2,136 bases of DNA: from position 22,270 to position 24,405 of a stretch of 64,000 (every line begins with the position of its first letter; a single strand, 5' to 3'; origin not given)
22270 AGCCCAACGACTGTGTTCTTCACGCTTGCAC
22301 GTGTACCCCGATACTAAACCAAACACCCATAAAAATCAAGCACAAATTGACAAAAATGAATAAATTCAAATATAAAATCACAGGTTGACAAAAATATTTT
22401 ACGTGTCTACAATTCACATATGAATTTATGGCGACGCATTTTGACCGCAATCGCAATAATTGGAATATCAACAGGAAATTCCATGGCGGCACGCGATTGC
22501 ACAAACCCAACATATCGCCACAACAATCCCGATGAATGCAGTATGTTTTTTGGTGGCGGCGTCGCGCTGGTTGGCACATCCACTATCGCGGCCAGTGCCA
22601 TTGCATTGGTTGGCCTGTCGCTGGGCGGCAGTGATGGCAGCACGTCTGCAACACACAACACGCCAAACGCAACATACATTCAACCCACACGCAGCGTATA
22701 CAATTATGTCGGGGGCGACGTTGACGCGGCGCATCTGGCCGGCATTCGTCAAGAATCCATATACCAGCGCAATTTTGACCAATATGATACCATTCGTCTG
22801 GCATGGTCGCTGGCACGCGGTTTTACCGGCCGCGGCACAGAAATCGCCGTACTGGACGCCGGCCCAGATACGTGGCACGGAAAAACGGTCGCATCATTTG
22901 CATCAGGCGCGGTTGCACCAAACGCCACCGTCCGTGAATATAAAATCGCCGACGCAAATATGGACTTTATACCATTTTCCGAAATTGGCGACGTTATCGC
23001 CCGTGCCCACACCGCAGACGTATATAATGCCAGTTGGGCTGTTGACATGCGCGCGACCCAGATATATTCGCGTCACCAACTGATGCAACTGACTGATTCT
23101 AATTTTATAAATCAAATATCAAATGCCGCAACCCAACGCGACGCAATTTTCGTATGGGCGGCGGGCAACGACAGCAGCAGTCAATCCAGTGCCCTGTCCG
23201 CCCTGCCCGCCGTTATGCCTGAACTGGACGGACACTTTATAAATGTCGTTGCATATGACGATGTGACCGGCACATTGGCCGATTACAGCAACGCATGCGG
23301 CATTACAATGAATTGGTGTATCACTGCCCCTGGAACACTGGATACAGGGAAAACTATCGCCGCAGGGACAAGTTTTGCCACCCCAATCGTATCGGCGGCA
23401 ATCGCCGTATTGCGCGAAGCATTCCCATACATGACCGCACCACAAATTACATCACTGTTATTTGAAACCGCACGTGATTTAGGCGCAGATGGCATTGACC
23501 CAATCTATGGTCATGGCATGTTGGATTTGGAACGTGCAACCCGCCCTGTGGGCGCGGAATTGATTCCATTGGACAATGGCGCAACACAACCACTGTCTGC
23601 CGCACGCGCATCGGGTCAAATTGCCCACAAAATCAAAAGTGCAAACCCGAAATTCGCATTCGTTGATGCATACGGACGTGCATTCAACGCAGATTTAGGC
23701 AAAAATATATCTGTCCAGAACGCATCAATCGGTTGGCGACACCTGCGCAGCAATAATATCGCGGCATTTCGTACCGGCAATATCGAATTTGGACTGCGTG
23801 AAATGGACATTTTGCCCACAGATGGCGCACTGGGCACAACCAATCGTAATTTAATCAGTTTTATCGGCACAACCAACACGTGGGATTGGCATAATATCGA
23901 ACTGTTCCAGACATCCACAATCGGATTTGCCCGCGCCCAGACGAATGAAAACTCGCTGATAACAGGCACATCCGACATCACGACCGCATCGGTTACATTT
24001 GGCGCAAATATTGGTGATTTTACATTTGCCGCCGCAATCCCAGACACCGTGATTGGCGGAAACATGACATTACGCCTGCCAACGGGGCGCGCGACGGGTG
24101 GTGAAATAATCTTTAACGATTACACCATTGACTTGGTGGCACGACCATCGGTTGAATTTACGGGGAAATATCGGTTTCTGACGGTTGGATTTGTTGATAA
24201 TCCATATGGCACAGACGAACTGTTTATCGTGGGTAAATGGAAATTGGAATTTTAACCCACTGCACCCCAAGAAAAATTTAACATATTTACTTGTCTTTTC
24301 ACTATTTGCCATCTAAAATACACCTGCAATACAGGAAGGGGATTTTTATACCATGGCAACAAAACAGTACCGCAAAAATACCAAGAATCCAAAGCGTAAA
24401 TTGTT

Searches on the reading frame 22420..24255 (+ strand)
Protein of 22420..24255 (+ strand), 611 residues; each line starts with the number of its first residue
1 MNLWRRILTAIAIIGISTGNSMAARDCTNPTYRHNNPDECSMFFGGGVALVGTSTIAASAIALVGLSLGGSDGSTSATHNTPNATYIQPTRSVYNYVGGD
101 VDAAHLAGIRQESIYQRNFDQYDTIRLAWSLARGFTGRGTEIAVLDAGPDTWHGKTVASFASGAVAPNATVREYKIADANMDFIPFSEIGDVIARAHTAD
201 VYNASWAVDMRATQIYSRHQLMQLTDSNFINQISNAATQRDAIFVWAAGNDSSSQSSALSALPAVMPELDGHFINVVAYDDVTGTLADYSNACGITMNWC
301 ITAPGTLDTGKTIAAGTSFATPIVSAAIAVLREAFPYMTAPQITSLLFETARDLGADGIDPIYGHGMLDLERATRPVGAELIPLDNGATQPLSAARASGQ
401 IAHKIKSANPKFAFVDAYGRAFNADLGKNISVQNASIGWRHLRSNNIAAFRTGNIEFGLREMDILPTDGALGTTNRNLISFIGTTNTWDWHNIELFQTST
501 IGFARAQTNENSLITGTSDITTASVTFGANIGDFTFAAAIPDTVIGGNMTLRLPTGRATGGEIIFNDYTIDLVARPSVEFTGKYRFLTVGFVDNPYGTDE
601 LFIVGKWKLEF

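Call 41: search_protein_families(library=pfam, proteins=[window:22420-24255:+], max_evalue=0.00001)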
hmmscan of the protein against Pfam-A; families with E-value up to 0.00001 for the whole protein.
window:22420-24255:+ (611 aa): 1 family
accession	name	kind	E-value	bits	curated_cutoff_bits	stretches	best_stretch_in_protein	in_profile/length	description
PF00082.27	Peptidase_S8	-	2.4e-29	103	21.8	1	149-366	52-288/288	Subtilase family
